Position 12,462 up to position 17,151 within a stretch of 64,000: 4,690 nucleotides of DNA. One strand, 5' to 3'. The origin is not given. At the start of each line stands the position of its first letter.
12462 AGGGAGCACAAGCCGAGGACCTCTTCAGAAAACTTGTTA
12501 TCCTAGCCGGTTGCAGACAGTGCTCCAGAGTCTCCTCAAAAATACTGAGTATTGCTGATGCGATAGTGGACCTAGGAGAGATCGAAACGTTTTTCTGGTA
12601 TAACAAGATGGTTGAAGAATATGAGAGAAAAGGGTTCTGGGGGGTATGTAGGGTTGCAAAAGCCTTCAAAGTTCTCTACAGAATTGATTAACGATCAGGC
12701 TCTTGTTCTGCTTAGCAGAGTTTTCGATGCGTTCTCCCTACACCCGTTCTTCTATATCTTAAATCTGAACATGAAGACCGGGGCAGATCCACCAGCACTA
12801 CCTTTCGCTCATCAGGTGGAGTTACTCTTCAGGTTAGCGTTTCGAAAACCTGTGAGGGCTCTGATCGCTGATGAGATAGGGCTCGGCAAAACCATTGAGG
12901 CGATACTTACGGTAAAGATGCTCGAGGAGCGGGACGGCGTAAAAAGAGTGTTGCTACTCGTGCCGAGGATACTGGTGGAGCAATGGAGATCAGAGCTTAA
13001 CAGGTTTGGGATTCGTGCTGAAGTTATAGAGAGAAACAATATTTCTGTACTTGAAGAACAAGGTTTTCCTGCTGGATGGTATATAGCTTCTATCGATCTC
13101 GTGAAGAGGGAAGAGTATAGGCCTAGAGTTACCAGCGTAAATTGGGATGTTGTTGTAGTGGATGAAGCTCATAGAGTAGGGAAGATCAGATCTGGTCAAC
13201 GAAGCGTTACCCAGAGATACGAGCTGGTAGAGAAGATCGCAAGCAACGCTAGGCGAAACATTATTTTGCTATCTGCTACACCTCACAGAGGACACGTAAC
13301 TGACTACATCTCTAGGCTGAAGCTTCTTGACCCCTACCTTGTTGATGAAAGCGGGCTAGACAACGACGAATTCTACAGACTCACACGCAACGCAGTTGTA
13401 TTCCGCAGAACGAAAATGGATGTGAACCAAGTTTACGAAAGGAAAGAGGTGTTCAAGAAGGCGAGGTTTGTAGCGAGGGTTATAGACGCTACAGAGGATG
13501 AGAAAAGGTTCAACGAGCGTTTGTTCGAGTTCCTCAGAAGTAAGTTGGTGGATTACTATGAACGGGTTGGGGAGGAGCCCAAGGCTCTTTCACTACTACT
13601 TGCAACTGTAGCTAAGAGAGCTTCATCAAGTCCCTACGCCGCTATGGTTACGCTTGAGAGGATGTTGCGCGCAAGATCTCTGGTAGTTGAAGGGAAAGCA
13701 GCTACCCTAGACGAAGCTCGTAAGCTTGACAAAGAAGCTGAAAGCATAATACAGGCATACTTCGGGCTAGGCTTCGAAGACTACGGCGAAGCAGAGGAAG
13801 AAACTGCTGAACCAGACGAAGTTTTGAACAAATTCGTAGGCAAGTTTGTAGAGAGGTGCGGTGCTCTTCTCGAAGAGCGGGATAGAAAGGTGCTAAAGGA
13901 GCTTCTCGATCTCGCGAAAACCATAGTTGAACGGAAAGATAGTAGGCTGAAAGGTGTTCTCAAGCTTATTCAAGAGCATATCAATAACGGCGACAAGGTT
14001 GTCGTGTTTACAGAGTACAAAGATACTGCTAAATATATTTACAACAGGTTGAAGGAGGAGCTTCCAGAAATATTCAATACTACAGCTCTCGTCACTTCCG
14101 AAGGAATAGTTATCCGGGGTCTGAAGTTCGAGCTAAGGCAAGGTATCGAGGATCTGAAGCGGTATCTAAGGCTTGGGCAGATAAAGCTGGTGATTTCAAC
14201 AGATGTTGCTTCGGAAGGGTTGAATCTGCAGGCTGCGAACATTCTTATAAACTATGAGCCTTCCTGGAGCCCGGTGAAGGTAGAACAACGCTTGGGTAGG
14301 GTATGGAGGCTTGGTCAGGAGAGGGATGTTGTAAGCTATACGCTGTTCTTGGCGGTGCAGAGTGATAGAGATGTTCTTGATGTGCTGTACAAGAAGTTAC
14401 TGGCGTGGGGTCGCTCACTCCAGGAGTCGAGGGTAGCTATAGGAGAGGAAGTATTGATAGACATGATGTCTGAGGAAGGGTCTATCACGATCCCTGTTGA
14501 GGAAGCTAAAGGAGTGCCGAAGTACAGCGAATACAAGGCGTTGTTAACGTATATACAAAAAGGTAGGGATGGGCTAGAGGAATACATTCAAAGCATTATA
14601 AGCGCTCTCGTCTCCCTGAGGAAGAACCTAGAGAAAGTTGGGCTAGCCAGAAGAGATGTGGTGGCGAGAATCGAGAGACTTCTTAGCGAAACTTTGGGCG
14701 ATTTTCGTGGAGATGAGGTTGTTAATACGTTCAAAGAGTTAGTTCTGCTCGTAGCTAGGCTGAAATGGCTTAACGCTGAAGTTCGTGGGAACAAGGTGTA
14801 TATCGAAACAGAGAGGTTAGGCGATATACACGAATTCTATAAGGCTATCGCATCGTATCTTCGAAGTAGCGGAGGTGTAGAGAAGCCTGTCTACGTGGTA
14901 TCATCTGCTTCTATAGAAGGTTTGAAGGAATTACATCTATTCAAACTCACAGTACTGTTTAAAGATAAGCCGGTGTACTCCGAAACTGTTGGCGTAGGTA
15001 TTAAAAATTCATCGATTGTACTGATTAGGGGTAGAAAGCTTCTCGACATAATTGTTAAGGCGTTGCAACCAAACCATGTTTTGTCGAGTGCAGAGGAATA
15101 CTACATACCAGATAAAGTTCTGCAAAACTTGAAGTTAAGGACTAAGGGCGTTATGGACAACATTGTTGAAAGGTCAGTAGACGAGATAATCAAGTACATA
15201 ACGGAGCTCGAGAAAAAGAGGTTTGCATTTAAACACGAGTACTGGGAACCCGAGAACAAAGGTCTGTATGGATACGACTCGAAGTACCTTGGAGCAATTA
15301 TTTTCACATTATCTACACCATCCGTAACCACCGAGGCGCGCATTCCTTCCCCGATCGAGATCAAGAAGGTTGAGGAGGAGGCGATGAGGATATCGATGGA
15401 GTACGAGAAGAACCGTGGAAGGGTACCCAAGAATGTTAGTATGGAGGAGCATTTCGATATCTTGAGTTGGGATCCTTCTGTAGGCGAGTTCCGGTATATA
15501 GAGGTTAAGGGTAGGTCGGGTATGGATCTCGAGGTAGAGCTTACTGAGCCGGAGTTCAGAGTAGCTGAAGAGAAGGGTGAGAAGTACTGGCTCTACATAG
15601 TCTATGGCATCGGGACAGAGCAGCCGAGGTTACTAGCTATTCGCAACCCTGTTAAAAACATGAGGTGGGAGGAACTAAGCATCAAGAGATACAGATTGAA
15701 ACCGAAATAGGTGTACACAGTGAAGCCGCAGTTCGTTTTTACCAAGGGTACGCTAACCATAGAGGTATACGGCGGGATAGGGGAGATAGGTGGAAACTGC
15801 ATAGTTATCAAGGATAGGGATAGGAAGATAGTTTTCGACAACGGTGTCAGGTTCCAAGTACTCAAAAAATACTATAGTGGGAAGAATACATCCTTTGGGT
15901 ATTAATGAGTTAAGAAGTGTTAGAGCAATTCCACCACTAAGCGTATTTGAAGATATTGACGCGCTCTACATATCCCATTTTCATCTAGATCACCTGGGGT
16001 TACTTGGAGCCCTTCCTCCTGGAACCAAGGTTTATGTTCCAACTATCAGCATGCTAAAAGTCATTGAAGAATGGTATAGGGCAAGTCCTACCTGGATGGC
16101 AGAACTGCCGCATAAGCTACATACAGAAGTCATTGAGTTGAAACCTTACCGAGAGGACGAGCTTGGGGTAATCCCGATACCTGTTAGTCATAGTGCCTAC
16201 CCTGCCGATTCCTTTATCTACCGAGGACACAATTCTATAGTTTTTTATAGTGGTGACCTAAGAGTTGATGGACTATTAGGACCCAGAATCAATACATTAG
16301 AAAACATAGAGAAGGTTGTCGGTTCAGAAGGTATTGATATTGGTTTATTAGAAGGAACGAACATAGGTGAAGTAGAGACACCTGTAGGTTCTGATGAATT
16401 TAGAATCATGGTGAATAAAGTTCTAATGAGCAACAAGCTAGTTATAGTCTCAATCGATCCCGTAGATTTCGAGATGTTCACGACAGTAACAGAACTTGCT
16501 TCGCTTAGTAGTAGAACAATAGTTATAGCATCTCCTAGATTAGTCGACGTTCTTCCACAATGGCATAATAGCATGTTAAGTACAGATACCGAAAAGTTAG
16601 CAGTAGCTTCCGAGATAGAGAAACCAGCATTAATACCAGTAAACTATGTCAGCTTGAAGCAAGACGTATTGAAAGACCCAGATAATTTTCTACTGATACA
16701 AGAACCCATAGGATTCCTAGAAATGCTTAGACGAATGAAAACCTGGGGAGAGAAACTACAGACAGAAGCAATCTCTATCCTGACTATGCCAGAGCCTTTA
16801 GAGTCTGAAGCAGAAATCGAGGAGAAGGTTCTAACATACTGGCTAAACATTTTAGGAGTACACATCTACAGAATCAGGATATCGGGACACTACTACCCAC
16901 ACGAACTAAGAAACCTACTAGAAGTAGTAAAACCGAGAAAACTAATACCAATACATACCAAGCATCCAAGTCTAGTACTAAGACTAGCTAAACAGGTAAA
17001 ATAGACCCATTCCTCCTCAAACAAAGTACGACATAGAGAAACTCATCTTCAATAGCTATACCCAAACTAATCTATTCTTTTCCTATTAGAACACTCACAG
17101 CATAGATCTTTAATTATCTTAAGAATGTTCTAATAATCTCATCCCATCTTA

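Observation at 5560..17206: PglZ-less methylase / DUF499 ATPase / SNF2-nuclease / RNase J-like nuclease operon: candidate multi-gene defence island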

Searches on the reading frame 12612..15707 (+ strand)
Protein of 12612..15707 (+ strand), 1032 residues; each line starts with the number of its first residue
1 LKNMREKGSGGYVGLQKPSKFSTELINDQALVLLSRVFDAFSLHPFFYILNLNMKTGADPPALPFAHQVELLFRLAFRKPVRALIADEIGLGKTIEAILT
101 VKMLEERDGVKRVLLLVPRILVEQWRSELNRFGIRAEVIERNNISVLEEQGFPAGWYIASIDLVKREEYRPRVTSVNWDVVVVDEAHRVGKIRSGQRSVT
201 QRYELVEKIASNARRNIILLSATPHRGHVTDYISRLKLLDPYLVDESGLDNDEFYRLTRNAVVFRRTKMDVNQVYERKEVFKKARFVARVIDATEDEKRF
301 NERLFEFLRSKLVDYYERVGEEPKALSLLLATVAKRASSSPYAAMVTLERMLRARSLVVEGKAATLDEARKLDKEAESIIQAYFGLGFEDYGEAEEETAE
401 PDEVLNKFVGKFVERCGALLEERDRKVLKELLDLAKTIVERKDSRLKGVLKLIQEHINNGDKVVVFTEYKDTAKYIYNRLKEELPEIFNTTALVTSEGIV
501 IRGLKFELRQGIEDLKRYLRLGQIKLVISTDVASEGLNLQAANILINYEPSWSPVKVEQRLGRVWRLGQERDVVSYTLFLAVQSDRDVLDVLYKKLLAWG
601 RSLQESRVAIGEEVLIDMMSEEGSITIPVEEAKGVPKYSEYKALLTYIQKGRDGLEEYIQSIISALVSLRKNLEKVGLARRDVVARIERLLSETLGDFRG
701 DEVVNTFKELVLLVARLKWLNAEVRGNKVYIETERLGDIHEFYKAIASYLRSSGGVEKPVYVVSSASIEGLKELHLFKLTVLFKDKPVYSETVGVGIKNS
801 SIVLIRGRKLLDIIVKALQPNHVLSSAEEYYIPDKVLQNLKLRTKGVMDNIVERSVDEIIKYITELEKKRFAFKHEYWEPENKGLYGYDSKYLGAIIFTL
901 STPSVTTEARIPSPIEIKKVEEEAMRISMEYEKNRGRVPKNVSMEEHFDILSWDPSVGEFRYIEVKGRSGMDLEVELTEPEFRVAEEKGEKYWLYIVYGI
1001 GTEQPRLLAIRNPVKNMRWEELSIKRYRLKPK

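Call 4: search_protein_families(library=pfam, proteins=[window:12612-15707:+], max_evalue=0.01)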
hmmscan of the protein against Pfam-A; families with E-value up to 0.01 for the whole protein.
window:12612-15707:+ (1032 aa): 8 families
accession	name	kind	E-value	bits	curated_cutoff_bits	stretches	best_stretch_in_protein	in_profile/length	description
PF13020.12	NOV_C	-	9.3e-20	70.9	22.1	1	920-1007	1-88/91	Protein NO VEIN, C-terminal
PF00176.29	SNF2-rel_dom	-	6.4e-17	62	24.9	1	79-246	16-185/290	SNF2-related domain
PF00271.37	Helicase_C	-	2.3e-16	60.4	23.5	1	450-568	7-110/110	Helicase conserved C-terminal domain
PF04851.21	ResIII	-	2.4e-12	47.5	22.5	1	71-226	11-164/164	Type III restriction enzyme, res subunit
PF00270.35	DEAD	-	6.8e-08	32.9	26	1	85-226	19-162/167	DEAD/DEAH box helicase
PF14417.12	MEDS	-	0.0037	17.5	29.8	0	439-521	7-93/161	MEDS: MEthanogen/methylotroph, DcmR Sensory domain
PF18766.7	SWI2_SNF2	-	0.0095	16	26.7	0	90-189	28-130/221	SWI2/SNF2 ATPase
PF22590.2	Cas3-like_C_2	-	0.0096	16.6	27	0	460-566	2-103/106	CRISPR-associated nuclease/helicase Cas3, C-terminal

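Call 5: search_protein_families(library=padloc, proteins=[window:12612-15707:+], max_evalue=0.01)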
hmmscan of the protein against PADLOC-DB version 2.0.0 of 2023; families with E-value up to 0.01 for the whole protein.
window:12612-15707:+ (1032 aa): 63 families (the best 25 are shown)
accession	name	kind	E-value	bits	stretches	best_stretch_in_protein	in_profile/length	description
PDLC02621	DrmD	-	7.9e-64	214.4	1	68-633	126-697/1040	DrmD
PDLC00659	HmaA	-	2.8e-63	212.2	2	64-599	105-642/1176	SNF2 helicase / DEAD-box helicase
PDLC02504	BrxHI|BrxHII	-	5e-57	191.5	1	81-596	127-610/971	BrxHII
PDLC02500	BrxHI|BrxHII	-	2.1e-51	173.5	2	155-596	209-602/933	BrxHI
PDLC02572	DrmA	-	6.8e-48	161.3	1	68-611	123-665/1043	DrmA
PDLC02619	DrmD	-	1.3e-46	157.2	1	67-598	36-565/872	DrmD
PDLC02620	DrmD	-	2.2e-46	156.4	1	62-599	98-609/1060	DrmD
PDLC02634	DrmD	-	7e-43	144.5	1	66-605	94-621/900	DrmD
PDLC02632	DrmD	-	1.9e-40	137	1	79-574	139-631/662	DrmD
PDLC02840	DpdE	-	2e-38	130.4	2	82-242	178-320/1091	DpdE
PDLC02843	DpdE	-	2.9e-37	126.1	2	65-244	160-317/1091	DpdE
PDLC02623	DrmD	-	1.1e-36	124.1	2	434-612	501-669/1040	DrmD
PDLC02853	DpdE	-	3.6e-35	119.2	2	65-279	99-321/985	DpdE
PDLC02193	PLD_Helicase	-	2.2e-30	103.5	2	424-595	651-826/905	-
PDLC02633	DrmD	-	4.5e-30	102.3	1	82-578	144-639/839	DrmD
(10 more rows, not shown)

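Call 46: search_protein_families(library=ncbifam, proteins=[window:12654-15707:+], max_evalue=0.001)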
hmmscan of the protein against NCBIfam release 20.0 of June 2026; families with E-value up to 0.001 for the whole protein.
window:12654-15707:+ (1018 aa): 19 families
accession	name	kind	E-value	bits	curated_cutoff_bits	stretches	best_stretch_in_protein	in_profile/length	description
NF038317.1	DISARM_DrmD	equivalog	1.4e-72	245.4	610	1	54-621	112-682/1021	DISARM system SNF2-like helicase DrmD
NF041062.1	DpdE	equivalog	1.7e-46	158.8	500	1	52-575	156-661/1048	protein DpdE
NF038318.1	DISARM_DrmD_b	equivalog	8.3e-46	156.5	950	1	53-584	33-562/868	DISARM system SNF2-like helicase DrmD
NF042964.1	phospholipD_antiphage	equivalog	1.4e-40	139.5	1100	2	310-578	593-815/895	phospholipase D-like domain-containing anti-phage protein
NF003426.0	PRK04914.1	equivalog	1.3e-39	136.2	576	2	52-230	156-336/959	RNA polymerase-associated protein RapA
NF010337.0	PRK13766.1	equivalog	4.8e-18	64.7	610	1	419-557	338-472/781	Hef nuclease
NF041790.1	anti-phage_ZorD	equivalog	1.8e-16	59.3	1500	2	437-562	915-1033/1035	type I Zorya anti-phage system protein ZorD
NF058637.1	helic_SCO1167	equivalog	3.1e-14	52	1200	2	69-180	491-601/932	SCO1167/SCO6262 family helicase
NF053675.1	pilus_reg_Snf2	equivalog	4e-09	35.1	1100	1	70-124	607-659/1029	pilus expression-regulating Snf2 family helicase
NF003390.0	PRK04537.1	equivalog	3.4e-06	26.4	732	1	501-563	299-361/572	ATP-dependent RNA helicase RhlB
TIGR01587.1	cas3_core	equivalog_domain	3.5e-06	26.4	102.45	1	424-556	201-322/358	CRISPR-associated helicase Cas3'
TIGR02621.3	cas3_GSU0051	exception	6.8e-06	25.2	400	0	409-558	229-378/854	type I-G CRISPR-associated helicase/endonuclease Cas3g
TIGR04095.1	dnd_restrict_1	equivalog_domain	1.4e-05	24.3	600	1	74-180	32-150/451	DNA phosphorothioation system restriction enzyme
NF002340.1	PRK01297.1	equivalog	2.2e-05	23.4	564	1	436-562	241-352/372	ATP-dependent RNA helicase RhlB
NF008394.0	PRK11192.1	equivalog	2.9e-05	23.1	507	0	462-561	252-349/441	ATP-dependent RNA helicase SrmB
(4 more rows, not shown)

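Call 99: list_cluster_members(proteins=[P0001, window:12654-15707:+, window:5816-8827:+])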
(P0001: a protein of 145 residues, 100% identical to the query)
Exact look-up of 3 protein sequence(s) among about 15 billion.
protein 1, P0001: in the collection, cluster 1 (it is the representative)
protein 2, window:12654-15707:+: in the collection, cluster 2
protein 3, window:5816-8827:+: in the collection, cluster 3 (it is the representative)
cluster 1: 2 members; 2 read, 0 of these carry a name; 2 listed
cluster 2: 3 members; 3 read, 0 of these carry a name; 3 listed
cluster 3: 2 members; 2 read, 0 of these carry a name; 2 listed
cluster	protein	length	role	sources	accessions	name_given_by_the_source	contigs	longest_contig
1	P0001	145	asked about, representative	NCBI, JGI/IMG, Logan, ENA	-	-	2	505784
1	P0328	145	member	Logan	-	-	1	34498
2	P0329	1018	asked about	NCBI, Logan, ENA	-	-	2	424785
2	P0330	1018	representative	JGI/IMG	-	-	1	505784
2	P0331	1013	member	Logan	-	-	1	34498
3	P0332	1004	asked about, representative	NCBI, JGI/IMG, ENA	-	-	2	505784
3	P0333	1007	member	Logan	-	-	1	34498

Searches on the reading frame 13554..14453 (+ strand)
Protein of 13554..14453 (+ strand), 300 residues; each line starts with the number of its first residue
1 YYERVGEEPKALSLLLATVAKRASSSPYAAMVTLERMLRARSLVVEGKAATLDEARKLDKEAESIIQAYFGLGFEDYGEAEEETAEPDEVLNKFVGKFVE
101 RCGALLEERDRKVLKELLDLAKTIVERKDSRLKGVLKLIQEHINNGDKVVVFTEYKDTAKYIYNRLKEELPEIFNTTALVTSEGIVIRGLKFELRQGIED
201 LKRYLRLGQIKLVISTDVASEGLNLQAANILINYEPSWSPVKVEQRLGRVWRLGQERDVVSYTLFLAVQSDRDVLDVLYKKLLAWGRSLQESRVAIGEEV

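Call 64: search_dna_similar(query=window:13554-14453:+, collection=plasmids, mode=protein, max_evalue=0.00001, max_rows=60)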
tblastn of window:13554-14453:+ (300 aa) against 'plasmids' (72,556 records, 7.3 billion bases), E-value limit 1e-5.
Records with a match: 701; places in all: 742; records where one place covers at least 80% of the query: 90.
Best place of each record, by identity: <60% 701.
By first word of the organism name: Klebsiella 80; Bacillus 34; Rhodococcus 31; Thermus 28; Deinococcus 23; Acinetobacter 22; Nostoc 21; Enterococcus 18; Listeria 17; Escherichia 17; and 174 more.
By predicted mobility (MOB-suite, as given by PLSDB): non-mobilizable 396; conjugative 175; mobilizable 130.
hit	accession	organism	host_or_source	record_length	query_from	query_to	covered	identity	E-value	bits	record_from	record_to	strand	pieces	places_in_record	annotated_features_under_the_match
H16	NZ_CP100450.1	Halomarina sp. BCD28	cell culture,sediment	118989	8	282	92%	30.8%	1e-17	91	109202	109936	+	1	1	helicase-related protein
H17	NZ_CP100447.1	Natrinema caseinilyticum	marine sediment,sediment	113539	8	282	92%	30.2%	3e-17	89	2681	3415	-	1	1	helicase-related protein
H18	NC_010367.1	Halobacterium salinarum NRC-34001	-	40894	7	281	92%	29.1%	2e-15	84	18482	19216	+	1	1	helicase-related protein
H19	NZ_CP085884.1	Halobacterium salinarum NRC-34001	Genome,Canadian salted buffalo hide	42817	7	281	92%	29.1%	2e-15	84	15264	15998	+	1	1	helicase-related protein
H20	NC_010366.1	Halobacterium salinarum NRC-34001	-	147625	7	281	92%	29.1%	2e-15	84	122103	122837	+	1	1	helicase-related protein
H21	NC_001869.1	Halobacterium salinarum NRC-34001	-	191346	7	281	92%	29.1%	2e-15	84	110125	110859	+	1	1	helicase-related protein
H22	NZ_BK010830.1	Halobacterium salinarum NRC-34001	-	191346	7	281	92%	29.1%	2e-15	84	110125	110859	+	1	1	helicase-related protein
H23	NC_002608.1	Halobacterium salinarum NRC-34001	-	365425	7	281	92%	29.1%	2e-15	84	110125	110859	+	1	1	helicase-related protein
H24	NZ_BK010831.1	Halobacterium salinarum NRC-34001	-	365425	7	281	92%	29.1%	2e-15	84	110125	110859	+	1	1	helicase-related protein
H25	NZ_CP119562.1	Haloarcula halophila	cell culture,sediment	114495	8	271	88%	30.0%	2e-17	90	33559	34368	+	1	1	helicase-related protein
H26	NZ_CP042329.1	Euhalothece natronophila Z-M001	cell culture,soda lake Magadi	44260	7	260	85%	30.9%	2e-20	99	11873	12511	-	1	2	helicase-related protein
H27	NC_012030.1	Halorubrum lacusprofundi ATCC 49239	-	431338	7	281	92%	28.5%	1e-17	91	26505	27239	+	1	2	helicase-related protein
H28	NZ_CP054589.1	Halolamina sp. CBA1230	solar salt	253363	7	281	92%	28.5%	1e-15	84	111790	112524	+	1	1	helicase-related protein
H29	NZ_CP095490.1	Halorientalis marina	cell culture,salt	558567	7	281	92%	28.5%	1e-15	84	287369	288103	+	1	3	helicase-related protein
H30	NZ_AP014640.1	Leptolyngbya boryana IAM M-101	-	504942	7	260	85%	30.6%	2e-18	93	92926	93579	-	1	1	SNF2-related protein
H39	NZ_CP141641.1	Enterococcus casseliflavus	Moschus berezovskii,pure culure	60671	2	254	84%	29.4%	3e-16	86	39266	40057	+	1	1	helicase-related protein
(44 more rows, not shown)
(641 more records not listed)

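Call 65: get_annotated_region(hit=H18, flank=10000)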
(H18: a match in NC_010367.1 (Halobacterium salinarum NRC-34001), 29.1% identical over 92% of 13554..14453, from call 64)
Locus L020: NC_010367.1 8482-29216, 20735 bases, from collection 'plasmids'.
description: Halobacterium salinarum R1 plasmid PHS4, complete sequence
organism: Halobacterium salinarum NRC-34001 (NCBI taxid 478009)
taxonomy: Archaea; Euryarchaeota; Halobacteria; Halobacteriales; Halobacteriaceae; Halobacterium; Halobacterium salinarum; Halobacterium salinarum NRC-34001
host: -; source: -; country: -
typing (MOB-suite, as given by PLSDB): non-mobilizable
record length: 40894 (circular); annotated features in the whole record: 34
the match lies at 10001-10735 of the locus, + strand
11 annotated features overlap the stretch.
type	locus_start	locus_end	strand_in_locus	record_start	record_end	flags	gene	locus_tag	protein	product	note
CDS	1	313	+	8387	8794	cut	-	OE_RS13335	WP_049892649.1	hypothetical protein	-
CDS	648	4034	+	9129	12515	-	-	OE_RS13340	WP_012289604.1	hypothetical protein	-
CDS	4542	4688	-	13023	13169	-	-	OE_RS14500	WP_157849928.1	hypothetical protein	-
CDS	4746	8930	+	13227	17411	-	-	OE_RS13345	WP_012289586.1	class I SAM-dependent DNA methyltransferase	-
CDS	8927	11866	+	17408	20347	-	-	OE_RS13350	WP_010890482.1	helicase-related protein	-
CDS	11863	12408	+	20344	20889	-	-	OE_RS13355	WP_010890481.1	TATA-box-binding protein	-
CDS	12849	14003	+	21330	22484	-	-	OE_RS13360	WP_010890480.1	hypothetical protein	-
CDS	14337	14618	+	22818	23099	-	-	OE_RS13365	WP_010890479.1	PadR family transcriptional regulator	-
CDS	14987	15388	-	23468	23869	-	-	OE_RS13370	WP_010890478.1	hypothetical protein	-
CDS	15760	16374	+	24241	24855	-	-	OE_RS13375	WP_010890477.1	hypothetical protein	-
CDS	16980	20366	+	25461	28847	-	-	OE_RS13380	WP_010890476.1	hypothetical protein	-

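Call 66: get_annotated_region(hit=H39, flank=10000)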
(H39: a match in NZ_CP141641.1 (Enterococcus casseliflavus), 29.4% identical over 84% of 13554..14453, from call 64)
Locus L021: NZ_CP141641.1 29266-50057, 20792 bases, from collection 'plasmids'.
description: Enterococcus casseliflavus strain Dec0527 plasmid unnamed1, complete sequence
organism: Enterococcus casseliflavus (NCBI taxid 37734)
taxonomy: Bacteria; Bacillota; Bacilli; Lactobacillales; Enterococcaceae; Enterococcus; Enterococcus casseliflavus
host: -; source: Moschus berezovskii,pure culure; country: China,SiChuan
typing (MOB-suite, as given by PLSDB): non-mobilizable
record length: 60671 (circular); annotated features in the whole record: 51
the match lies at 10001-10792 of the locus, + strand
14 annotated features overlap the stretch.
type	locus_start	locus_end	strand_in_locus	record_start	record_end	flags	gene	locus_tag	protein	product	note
CDS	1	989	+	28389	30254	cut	-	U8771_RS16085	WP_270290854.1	DEAD/DEAH box helicase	-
CDS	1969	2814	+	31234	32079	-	-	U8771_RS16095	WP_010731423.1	AraC family transcriptional regulator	-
CDS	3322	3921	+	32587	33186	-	-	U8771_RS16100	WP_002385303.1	tyrosine-type recombinase/integrase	GO:0015074 - DNA integration [Evidence IEA]; GO:0006310 - DNA recombination [Evidence IEA]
CDS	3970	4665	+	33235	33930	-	-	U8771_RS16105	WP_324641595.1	Fic family protein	-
CDS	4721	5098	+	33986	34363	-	-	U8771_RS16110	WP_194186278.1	hypothetical protein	-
CDS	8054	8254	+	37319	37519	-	-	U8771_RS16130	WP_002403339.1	helix-turn-helix transcriptional regulator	-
CDS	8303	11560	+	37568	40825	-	-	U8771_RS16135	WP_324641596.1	helicase-related protein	-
CDS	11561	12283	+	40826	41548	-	-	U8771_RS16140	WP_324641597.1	DUF4391 domain-containing protein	-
CDS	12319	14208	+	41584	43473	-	-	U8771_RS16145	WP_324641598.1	site-specific DNA-methyltransferase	GO:0006306 - DNA methylation [Evidence IEA]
CDS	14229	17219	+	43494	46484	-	-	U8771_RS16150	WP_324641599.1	DEAD/DEAH box helicase family protein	-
CDS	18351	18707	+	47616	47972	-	-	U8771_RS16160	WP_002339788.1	type II toxin-antitoxin system RelE/ParE family toxin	-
CDS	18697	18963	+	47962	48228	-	-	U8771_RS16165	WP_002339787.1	helix-turn-helix transcriptional regulator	-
CDS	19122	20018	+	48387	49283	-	-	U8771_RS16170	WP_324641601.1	DUF4062 domain-containing protein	-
CDS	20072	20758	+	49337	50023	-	-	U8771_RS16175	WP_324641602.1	IS6-like element IS1216 family transposase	GO:0006313 - DNA transposition [Evidence IEA]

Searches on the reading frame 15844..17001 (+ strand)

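Call 4: search_protein_families(library=pfam, proteins=[window:15844-17001:+], max_evalue=0.01)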
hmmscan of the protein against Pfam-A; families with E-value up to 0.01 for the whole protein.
window:15844-17001:+ (386 aa): 3 families
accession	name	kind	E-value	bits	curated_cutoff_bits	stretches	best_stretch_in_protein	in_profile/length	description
PF12706.13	Lactamase_B_2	-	9.1e-08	32.4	27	1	31-141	24-146/200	Beta-lactamase superfamily domain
PF00753.33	Lactamase_B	-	0.0003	21.2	22.7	1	36-140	42-151/196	Metallo-beta-lactamase superfamily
PF07521.17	RMMBL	-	0.002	18.5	21.6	1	340-374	7-42/63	Zn-dependent metallo-hydrolase RNA specificity domain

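Call 5: search_protein_families(library=padloc, proteins=[window:15844-17001:+], max_evalue=0.01)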
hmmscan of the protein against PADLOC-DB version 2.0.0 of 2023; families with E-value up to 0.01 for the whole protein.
window:15844-17001:+ (386 aa): 0 families
